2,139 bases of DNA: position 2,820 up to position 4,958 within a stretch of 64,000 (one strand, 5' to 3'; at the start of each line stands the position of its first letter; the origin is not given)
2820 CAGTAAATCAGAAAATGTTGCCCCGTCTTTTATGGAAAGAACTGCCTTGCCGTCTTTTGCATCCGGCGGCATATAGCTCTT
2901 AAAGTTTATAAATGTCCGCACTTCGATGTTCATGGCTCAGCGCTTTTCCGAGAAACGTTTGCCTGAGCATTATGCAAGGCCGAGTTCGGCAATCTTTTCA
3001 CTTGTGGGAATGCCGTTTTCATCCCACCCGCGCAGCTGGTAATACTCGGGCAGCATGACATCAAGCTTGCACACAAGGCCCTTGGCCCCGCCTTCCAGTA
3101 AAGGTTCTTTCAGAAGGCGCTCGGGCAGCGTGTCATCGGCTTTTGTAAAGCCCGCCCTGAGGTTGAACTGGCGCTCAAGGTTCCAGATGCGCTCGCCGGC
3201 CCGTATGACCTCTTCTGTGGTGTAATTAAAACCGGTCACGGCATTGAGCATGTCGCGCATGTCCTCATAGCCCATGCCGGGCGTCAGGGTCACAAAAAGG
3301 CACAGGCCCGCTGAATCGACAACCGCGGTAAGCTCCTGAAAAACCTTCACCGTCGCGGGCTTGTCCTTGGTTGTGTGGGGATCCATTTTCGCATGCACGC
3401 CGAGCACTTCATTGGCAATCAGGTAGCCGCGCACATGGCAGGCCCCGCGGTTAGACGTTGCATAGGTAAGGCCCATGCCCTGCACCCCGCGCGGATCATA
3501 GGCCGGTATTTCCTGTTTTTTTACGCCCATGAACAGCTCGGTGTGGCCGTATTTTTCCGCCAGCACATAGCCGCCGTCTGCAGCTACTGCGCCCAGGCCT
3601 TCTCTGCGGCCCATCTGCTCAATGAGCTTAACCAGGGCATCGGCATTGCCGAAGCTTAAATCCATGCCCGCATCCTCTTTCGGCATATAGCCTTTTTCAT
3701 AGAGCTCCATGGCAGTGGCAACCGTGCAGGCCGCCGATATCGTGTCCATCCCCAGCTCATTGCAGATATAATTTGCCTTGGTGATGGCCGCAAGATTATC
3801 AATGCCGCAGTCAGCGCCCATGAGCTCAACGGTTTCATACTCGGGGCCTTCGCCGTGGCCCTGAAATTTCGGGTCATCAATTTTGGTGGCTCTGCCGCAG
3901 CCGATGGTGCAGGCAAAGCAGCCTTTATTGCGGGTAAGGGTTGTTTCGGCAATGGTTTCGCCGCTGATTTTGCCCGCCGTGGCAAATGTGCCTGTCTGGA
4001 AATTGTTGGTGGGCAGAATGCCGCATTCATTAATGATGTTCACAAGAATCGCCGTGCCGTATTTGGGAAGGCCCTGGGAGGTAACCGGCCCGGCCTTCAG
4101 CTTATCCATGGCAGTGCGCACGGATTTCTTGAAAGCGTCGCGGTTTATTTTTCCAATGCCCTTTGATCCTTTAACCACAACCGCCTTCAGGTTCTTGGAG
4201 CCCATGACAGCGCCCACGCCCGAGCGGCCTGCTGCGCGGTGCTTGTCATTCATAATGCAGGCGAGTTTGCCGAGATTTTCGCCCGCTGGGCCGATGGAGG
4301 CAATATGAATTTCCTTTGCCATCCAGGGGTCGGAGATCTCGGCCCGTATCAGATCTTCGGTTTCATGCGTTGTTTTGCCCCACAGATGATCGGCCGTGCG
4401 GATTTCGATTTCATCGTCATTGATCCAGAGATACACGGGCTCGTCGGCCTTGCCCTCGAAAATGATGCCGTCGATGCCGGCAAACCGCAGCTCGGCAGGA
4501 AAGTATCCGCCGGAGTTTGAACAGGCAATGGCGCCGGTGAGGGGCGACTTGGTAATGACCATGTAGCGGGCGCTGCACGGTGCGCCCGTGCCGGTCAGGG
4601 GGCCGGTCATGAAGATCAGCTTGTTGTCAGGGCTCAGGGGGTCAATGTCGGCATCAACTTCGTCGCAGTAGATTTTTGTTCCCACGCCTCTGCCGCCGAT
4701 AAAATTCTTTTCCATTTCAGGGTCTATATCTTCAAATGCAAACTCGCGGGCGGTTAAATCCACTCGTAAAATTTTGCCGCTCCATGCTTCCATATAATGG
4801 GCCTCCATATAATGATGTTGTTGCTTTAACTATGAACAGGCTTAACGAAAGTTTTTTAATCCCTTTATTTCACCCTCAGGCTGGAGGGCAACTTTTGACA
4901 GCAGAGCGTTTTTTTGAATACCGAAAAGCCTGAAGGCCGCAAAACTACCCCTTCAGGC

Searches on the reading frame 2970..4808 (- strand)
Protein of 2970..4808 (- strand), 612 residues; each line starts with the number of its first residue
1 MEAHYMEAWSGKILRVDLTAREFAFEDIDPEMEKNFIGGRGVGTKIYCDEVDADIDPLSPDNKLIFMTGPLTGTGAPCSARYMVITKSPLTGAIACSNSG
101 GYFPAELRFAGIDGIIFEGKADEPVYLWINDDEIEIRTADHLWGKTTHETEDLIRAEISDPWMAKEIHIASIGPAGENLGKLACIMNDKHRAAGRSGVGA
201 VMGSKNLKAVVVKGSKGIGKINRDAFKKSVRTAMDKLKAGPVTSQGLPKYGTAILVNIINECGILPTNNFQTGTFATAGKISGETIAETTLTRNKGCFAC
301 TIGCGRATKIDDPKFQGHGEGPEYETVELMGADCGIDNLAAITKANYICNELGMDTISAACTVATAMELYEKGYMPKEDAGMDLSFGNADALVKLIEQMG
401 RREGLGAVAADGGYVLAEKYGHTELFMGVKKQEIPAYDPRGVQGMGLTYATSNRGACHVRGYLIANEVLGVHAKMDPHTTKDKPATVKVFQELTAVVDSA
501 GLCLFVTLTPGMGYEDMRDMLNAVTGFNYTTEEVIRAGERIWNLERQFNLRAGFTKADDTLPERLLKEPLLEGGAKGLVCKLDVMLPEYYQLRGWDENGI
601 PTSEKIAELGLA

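Call 64: search_protein_families(library=pfam, proteins=[window:2970-4808:-], max_evalue=0.00001)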
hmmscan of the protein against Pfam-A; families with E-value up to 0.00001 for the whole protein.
window:2970-4808:- (612 aa): 2 families
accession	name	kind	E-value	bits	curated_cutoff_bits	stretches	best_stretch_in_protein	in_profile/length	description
PF01314.23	AFOR_C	-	3e-153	511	27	1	230-611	3-385/385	Aldehyde ferredoxin oxidoreductase, domains 2 & 3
PF02730.20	AFOR_N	-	2.6e-86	288.9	29.8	1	11-214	1-198/199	Aldehyde ferredoxin oxidoreductase, N-terminal domain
